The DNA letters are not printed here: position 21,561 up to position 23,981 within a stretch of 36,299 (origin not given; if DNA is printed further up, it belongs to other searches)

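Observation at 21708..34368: Tandem giant paralogues with an unassigned modular architecture, the best candidate for a novel surface or secreted system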

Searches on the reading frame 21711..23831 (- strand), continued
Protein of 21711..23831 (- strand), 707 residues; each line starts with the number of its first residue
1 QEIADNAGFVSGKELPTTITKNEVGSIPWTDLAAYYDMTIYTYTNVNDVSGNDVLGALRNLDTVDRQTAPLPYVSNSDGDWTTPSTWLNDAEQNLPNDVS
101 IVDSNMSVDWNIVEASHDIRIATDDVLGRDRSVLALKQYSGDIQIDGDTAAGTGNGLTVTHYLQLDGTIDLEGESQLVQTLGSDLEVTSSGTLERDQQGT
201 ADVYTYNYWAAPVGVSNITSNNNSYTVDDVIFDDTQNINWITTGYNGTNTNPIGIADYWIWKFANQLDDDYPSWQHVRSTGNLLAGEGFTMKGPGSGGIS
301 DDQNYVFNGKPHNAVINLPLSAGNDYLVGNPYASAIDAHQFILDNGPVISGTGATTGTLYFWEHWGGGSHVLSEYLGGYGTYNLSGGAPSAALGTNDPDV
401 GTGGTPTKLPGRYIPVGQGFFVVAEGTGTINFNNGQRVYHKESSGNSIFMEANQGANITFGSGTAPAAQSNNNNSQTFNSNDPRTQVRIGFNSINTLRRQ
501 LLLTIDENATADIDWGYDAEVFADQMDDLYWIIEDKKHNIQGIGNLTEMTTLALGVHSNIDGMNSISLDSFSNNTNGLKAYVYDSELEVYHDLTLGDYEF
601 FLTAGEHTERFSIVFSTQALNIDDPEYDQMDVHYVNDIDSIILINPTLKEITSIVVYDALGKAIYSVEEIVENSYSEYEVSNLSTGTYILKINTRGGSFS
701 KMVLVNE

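Call 59: search_protein_families(library=pfam, alignment_id=A4, max_evalue=0.00001)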
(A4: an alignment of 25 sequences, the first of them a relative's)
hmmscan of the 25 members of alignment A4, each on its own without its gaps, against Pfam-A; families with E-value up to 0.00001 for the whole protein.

A. member 1, P0240 (3114 aa): 13 families
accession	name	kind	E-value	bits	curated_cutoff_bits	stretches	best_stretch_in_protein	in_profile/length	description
PF22544.2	HYDIN_VesB_CFA65-like_Ig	-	2e-36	124.7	25.5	2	1498-1582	18-99/100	HYDIN/CFA65/VesB-like, Ig-like domain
PF00629.30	MAM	-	5.9e-36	124.1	26.4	2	824-974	3-153/158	MAM domain, meprin/A5/mu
PF13385.13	Laminin_G_3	-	1.9e-32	112.9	27.6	1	2268-2418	1-149/151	Concanavalin A-like lectin/glucanases superfamily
PF22073.2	Cep192_D4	-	6.9e-31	107.2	35.5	0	1497-1584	18-111/112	Cep192 domain 4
PF07610.17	DUF1573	-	2e-25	89.1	26.1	0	1489-1582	8-96/98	Protein of unknown function (DUF1573)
PF20009.4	GEVED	-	1.5e-18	67.8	24.4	1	595-674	2-78/78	GEVED domain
PF12371.14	TMEM131_like_N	-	6e-13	49.3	28.8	0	1498-1566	16-82/84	Transmembrane protein 131-like N-terminal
PF15780.11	ASH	-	7.8e-13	48.9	27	0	1494-1571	19-93/98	Abnormal spindle-like microcephaly-assoc'd, ASPM-SPD-2-Hydin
PF02210.31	Laminin_G_2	-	6.2e-08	33.6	22.9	1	2322-2409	25-123/126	Laminin G domain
PF24507.1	Ig_CFAP65_4th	-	9e-08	32.9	27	0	1395-1460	14-76/76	CFAP65, fourth Ig-like domain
PF00630.25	Filamin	-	5.2e-07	30.9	26.9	0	1142-1216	22-92/93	Filamin/ABP280 repeat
PF00054.30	Laminin_G_1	-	6e-06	26.9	24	0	2322-2400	26-116/131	Laminin G domain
PF18962.6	Por_Secre_tail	-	8e-06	26.5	27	1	3059-3113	21-75/75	Secretion system C-terminal sorting domain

B. families by the number of members that match (of 25 scanned): 38 families (the first 25 are shown)
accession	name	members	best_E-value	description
PF13385.13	Laminin_G_3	24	1.9e-32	Concanavalin A-like lectin/glucanases superfamily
PF18962.6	Por_Secre_tail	17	6.9e-09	Secretion system C-terminal sorting domain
PF02210.31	Laminin_G_2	8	1.3e-08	Laminin G domain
PF13927.12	Ig_3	5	4.2e-19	Immunoglobulin domain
PF19408.5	PKD_6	4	2.4e-129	PKD-like domain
PF19081.6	Ig_7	4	1.6e-40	Ig-like domain CHU_C associated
PF07679.22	I-set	4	5.1e-13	Immunoglobulin I-set domain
PF22544.2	HYDIN_VesB_CFA65-like_Ig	2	2e-36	HYDIN/CFA65/VesB-like, Ig-like domain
PF07610.17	DUF1573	2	2e-25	Protein of unknown function (DUF1573)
PF20009.4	GEVED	2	1.5e-18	GEVED domain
PF00354.24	Pentaxin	2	5.8e-07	Pentaxin family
PF13573.12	SprB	1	1.5e-86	SprB repeat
PF02494.22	HYR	1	4.3e-68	HYR domain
PF03382.20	DUF285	1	5.9e-58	Mycoplasma protein of unknown function, DUF285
PF00629.30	MAM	1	5.9e-36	MAM domain, meprin/A5/mu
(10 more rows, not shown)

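Call 78: fold_search(model_id=the predicted structure, library=viral)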
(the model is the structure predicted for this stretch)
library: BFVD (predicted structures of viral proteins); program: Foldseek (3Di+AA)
matches with E <= 10: 605; with E <= 0.001: 4
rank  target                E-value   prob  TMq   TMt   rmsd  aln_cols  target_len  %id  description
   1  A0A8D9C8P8            3.1e-23  1.00  0.36  0.42  19.3       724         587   14  Putative hemin binding protein [uncultured marine phage]
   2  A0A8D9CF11            1.6e-04  1.00  0.10  0.20  21.1       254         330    9  Uncharacterized protein [uncultured marine phage]
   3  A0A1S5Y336            2.8e-04  0.63  0.10  0.11  21.9       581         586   10  Uncharacterized protein [uncultured archaeal virus]
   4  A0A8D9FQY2            4.6e-04  1.00  0.10  0.16  21.2       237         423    9  Protease 1 [uncultured marine phage]
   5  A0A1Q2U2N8            1.5e-03  0.33  0.09  0.05  41.0       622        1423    9  Putative hemagglutinin/hemolysin-related protein [Vibrio phage pTD1]
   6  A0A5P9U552            1.5e-03  0.30  0.11  0.07  32.9       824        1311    8  (no name in the UniProt tables at hand)
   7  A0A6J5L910            1.9e-03  1.00  0.12  0.29  14.5       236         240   10  Secretion system C-terminal sorting domain [uncultured Caudovirales phage]
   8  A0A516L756            3.8e-03  0.08  0.08  0.08  31.4       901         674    8  (no name in the UniProt tables at hand)
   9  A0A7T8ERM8            4.6e-03  0.99  0.10  0.26  16.1       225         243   12  (no name in the UniProt tables at hand)
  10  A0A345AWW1            5.1e-03  0.99  0.10  0.12  13.0       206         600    9  (no name in the UniProt tables at hand)
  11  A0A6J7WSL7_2          6.0e-03  0.20  0.09  0.08  28.6       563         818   10  Tip attachment protein J [uncultured Caudovirales phage]
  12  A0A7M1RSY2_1          7.3e-03  0.16  0.08  0.05  21.8       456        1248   12  Spore coat protein-like protein [uncultured phage cr124_1]
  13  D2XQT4                8.5e-03  0.92  0.08  0.13  13.6       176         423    8  ORFR1 [Macaca mulatta rhadinovirus]
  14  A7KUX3                8.9e-03  0.13  0.08  0.11  21.8       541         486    8  (no name in the UniProt tables at hand)
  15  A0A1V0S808            1.1e-02  0.57  0.09  0.17  15.3       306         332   12  SWPV1-183 [Shearwaterpox virus]
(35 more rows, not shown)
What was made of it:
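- One cassette-like protein is filed under 'uncultured marine phage' in BFVD (call 78).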
